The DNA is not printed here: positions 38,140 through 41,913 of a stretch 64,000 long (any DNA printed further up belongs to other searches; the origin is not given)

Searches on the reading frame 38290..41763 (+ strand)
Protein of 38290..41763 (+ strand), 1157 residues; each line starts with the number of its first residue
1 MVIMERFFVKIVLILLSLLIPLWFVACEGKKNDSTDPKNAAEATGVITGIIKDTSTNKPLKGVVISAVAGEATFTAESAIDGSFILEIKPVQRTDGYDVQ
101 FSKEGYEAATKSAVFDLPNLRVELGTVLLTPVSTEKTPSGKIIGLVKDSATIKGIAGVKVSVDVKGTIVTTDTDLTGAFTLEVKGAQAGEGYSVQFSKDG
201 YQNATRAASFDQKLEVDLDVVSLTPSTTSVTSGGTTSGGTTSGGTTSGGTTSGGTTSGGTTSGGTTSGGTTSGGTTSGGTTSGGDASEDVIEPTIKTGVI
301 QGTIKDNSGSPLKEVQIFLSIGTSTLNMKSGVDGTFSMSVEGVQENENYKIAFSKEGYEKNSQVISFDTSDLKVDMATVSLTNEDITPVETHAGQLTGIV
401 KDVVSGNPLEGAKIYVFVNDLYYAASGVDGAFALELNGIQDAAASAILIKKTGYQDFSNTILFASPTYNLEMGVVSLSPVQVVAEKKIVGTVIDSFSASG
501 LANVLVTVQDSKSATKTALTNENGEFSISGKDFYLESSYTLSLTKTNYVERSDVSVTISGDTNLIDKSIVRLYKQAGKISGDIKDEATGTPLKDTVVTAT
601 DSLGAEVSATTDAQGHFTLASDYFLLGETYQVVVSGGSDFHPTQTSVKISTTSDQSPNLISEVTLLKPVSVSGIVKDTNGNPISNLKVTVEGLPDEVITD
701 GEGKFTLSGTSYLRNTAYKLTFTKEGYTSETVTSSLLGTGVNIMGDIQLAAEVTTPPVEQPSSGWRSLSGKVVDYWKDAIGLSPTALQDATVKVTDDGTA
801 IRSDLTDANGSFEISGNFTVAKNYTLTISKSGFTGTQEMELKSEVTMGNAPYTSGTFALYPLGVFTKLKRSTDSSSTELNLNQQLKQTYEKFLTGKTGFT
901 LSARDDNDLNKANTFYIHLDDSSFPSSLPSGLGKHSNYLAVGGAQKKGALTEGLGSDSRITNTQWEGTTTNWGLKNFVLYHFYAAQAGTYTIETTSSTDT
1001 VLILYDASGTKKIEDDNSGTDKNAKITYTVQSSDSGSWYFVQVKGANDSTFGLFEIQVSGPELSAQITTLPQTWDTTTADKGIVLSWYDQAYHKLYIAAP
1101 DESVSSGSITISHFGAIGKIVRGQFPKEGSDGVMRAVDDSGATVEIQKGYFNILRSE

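Call 9: search_protein_families(library=pfam, proteins=[window:38290-41763:+], max_evalue=0.01)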
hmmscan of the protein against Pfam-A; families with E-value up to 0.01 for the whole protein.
window:38290-41763:+ (1157 aa): 8 families
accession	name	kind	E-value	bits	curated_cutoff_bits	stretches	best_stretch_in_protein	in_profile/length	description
PF13620.12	CarboxypepD_reg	-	1.8e-55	185.7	32.3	7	670-738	1-70/82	Carboxypeptidase regulatory-like domain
PF13715.12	CarbopepD_reg_2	-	1.8e-34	118.1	32.2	5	671-735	1-63/88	CarboxypepD_reg-like domain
PF08308.17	PEGA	-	8.2e-08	32.5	20.8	0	158-219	4-64/71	PEGA domain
PF25020.1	TTR_TEN1-4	-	1.2e-06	28.8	27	0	150-209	16-72/86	Teneurin TTR-like domain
PF15976.11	CooC_C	-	3.9e-06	27.2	29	0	662-710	10-56/93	CS1-pili formation C-terminal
PF20598.4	DUF6795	-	7e-06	26.7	27.4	0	506-576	21-86/103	Domain of unknown function (DUF6795)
PF22902.2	NOMO1-like_9th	-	2.4e-05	24.5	27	0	786-835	12-62/75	BOS complex subunit NOMO1-like, beta sandwich domain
PF01060.29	TTR-52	-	3.9e-05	24.6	24.9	0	510-534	25-49/79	Transthyretin-like family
